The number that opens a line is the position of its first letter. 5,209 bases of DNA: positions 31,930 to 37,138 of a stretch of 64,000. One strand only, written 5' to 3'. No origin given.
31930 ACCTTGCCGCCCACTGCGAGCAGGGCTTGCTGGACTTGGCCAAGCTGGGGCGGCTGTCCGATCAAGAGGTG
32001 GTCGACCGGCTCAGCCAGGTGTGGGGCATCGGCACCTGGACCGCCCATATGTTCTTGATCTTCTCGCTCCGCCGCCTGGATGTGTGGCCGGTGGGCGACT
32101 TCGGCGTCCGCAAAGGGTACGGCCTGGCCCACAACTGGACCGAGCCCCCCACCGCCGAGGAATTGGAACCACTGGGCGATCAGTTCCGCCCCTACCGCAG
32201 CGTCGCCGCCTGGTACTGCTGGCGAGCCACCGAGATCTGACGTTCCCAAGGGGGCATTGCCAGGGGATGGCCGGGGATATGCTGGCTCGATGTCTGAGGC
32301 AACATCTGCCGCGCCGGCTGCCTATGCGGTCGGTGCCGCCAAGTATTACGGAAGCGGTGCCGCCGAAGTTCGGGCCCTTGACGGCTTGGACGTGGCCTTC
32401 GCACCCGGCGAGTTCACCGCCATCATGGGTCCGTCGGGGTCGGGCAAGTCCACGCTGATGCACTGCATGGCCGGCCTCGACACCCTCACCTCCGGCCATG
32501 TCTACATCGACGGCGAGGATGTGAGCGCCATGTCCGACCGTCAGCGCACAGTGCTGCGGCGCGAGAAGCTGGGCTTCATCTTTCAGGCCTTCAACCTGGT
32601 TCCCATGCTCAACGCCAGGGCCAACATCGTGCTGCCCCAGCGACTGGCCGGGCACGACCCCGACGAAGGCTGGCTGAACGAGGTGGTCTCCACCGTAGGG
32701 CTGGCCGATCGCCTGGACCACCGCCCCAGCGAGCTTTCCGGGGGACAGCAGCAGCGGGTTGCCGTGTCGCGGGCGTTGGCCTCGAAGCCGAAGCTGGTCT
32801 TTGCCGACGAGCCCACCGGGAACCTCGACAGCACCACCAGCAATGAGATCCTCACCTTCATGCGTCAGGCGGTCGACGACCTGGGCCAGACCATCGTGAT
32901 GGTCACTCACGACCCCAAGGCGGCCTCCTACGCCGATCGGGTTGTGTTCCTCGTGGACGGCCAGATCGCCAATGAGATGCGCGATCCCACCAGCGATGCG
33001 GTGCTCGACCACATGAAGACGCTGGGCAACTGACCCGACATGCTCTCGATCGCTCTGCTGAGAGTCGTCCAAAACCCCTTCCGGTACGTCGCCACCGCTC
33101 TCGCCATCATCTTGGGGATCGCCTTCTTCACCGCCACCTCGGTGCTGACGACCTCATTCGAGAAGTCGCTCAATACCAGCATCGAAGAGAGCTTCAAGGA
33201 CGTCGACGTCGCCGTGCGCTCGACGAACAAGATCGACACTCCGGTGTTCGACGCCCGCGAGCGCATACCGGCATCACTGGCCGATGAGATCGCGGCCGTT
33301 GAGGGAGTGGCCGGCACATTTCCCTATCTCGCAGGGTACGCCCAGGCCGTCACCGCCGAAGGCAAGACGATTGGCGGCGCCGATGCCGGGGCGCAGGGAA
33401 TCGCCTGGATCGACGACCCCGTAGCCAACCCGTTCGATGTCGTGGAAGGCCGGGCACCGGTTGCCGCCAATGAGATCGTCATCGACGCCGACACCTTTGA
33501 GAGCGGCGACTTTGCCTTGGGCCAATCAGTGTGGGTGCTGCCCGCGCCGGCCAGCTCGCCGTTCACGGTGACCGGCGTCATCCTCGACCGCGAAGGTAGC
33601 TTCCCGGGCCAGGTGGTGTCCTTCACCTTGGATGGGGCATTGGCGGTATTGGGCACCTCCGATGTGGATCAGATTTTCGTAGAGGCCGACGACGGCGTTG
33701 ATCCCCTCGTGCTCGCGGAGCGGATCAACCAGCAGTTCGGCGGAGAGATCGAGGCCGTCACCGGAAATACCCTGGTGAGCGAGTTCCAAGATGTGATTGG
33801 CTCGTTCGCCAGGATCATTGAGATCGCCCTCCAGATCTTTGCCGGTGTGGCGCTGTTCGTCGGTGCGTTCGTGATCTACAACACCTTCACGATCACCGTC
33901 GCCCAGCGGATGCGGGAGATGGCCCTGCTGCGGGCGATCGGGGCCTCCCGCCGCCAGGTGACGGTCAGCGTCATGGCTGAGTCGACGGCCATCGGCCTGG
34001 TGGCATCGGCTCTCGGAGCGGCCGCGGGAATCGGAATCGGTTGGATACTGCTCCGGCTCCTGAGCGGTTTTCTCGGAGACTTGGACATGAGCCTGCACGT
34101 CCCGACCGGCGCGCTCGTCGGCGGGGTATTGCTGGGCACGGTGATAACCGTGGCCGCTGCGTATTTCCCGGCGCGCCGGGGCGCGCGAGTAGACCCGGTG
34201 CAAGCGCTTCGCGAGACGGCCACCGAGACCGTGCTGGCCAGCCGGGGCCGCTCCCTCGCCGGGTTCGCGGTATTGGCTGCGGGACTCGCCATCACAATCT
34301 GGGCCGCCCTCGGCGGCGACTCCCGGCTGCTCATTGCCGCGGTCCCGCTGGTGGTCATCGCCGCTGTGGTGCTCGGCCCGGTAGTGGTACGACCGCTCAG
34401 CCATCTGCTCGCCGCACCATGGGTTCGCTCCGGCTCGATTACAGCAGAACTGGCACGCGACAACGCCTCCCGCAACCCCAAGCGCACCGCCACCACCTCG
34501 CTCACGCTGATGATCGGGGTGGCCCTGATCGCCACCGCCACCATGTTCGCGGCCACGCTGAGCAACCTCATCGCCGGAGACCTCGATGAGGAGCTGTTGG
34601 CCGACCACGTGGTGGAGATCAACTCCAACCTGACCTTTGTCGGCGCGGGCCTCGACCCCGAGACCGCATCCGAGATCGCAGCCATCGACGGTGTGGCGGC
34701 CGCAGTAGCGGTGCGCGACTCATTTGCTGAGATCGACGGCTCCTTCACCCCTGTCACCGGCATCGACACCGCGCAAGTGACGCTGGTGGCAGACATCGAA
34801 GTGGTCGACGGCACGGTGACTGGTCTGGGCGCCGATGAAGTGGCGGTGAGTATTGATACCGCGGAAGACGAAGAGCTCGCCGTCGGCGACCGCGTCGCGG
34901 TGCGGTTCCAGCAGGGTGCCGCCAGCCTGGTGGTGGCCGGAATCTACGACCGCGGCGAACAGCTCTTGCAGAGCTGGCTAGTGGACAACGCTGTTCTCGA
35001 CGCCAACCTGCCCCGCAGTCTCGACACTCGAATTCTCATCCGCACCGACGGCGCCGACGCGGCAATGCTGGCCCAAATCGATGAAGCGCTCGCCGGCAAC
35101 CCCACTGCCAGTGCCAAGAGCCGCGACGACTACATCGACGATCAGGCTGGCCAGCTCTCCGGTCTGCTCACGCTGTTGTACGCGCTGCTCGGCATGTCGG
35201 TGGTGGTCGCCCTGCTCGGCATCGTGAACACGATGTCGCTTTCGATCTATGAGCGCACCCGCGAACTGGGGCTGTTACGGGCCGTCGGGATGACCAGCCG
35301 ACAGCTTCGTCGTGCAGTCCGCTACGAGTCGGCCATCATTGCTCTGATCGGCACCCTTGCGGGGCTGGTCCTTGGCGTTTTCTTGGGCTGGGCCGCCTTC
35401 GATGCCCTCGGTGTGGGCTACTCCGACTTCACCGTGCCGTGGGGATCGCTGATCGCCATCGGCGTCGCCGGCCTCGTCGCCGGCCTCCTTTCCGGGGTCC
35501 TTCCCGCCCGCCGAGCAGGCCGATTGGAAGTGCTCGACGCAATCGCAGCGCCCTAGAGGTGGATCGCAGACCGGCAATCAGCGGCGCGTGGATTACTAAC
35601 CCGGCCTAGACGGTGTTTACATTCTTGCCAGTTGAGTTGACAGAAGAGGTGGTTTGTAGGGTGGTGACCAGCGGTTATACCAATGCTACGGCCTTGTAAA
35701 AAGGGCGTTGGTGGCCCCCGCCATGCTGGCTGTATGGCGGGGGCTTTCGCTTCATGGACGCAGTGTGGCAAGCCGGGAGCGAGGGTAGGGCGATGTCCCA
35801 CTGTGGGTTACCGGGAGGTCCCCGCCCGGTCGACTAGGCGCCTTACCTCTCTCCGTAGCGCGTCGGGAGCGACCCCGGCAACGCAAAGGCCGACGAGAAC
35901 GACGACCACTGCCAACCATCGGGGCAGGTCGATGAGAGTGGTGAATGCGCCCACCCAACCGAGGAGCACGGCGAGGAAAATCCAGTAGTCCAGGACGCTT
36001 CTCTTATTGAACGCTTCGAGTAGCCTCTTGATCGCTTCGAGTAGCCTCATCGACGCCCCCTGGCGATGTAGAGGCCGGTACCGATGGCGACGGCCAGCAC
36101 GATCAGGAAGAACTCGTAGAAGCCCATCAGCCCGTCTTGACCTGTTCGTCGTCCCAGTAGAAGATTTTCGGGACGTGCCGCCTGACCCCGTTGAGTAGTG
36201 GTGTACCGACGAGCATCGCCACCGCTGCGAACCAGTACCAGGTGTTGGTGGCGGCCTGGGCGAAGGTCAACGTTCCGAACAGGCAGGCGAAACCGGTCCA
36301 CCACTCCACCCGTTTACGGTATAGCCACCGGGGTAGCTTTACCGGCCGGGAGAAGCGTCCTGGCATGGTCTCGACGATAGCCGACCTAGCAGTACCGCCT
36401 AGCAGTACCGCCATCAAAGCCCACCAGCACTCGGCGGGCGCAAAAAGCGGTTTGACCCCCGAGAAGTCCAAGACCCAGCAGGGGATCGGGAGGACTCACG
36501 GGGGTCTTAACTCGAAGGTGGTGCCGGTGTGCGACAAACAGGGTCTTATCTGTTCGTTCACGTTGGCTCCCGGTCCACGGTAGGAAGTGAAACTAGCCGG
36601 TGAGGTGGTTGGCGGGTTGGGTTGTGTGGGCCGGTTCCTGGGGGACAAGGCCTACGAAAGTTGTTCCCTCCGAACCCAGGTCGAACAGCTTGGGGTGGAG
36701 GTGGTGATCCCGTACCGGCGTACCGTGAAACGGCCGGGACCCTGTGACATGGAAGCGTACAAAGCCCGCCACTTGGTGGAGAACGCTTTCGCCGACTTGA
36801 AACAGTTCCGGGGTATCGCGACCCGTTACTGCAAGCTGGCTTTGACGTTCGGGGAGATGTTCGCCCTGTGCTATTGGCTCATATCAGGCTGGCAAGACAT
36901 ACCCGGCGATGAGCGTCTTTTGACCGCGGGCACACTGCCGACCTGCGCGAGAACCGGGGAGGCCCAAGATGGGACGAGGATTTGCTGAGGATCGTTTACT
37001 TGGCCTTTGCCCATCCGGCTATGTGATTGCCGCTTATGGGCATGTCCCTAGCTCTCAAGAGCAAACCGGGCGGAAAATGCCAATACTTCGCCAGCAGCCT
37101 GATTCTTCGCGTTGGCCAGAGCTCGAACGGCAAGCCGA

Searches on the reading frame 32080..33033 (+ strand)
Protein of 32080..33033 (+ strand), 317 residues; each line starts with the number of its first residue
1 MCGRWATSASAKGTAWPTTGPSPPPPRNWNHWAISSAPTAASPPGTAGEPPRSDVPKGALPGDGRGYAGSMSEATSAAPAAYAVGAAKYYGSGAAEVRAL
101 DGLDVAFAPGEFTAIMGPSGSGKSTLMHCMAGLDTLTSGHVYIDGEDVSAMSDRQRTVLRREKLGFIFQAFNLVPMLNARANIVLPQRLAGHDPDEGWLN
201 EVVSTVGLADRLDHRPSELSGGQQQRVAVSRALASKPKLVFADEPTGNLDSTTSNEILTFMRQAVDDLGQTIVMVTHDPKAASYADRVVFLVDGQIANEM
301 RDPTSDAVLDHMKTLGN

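Call 26: search_protein_families(library=pfam, proteins=[window:32080-33033:+], max_evalue=0.01)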
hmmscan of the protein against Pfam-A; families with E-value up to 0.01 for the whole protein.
window:32080-33033:+ (317 aa): 7 families
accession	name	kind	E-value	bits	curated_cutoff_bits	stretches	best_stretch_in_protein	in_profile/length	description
PF00005.33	ABC_tran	-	1.4e-32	113.6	25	1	100-246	1-136/137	ABC transporter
PF02463.25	SMC_N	-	2.8e-06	27.3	40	0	111-130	25-44/220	RecF/RecN/SMC N terminal domain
PF13304.12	AAA_21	-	2.4e-05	25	27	0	112-133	1-22/304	AAA domain, putative AbiEii toxin, Type IV TA system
PF13555.12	AAA_29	-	7.8e-05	22.8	27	1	101-129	13-41/61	P-loop containing region of AAA domain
PF13476.12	AAA_23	-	0.0019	19.3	27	1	98-130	8-39/201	AAA domain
PF13481.12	AAA_25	-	0.0067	16.5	27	0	108-131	31-58/195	AAA domain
PF03193.22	RsgA_GTPase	-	0.0075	16.5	30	0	99-139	96-135/174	RsgA GTPase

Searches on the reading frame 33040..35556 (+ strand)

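Call 26: search_protein_families(library=pfam, proteins=[window:33040-35556:+], max_evalue=0.01)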
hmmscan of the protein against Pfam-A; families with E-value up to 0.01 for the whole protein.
window:33040-35556:+ (838 aa): 2 families
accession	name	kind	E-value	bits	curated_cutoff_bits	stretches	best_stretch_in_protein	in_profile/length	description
PF02687.27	FtsX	-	5.6e-42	143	25.5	2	716-830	3-119/120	FtsX-like permease C-terminal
PF12704.14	MacB_PCD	-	1.1e-18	68.8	27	2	18-231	3-206/207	MacB-like periplasmic core domain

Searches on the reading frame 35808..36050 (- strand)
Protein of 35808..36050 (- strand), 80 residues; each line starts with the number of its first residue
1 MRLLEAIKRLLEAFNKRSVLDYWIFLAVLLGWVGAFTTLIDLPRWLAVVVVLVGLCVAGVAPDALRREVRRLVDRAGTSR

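Call 26: search_protein_families(library=pfam, proteins=[window:35808-36050:-], max_evalue=0.01)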
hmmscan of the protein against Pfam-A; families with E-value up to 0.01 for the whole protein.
window:35808-36050:- (80 aa): 1 family
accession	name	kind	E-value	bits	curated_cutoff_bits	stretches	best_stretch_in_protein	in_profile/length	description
PF24838.2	8xMP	-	0.00088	19.5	30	1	3-58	7-63/136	Octameric membrane protein family (8xMP)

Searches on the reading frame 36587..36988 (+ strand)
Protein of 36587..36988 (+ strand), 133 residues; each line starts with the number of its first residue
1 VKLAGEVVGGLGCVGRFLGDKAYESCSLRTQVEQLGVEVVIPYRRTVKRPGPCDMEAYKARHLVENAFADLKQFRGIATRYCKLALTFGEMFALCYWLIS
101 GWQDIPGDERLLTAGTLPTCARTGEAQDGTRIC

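Call 26: search_protein_families(library=pfam, proteins=[window:36587-36988:+], max_evalue=0.01)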
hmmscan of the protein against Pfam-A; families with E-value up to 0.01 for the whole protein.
window:36587-36988:+ (133 aa): 3 families
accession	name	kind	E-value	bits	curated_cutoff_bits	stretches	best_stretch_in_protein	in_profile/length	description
PF01609.27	DDE_Tnp_1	-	6.1e-08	33.1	23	1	16-95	79-195/200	Transposase DDE domain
PF13586.12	DDE_Tnp_1_2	-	4.3e-07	30.7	29.2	1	20-94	4-78/86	Transposase DDE domain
PF13612.12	DDE_Tnp_1_3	-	0.008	16.6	27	1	13-77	81-147/155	Transposase DDE domain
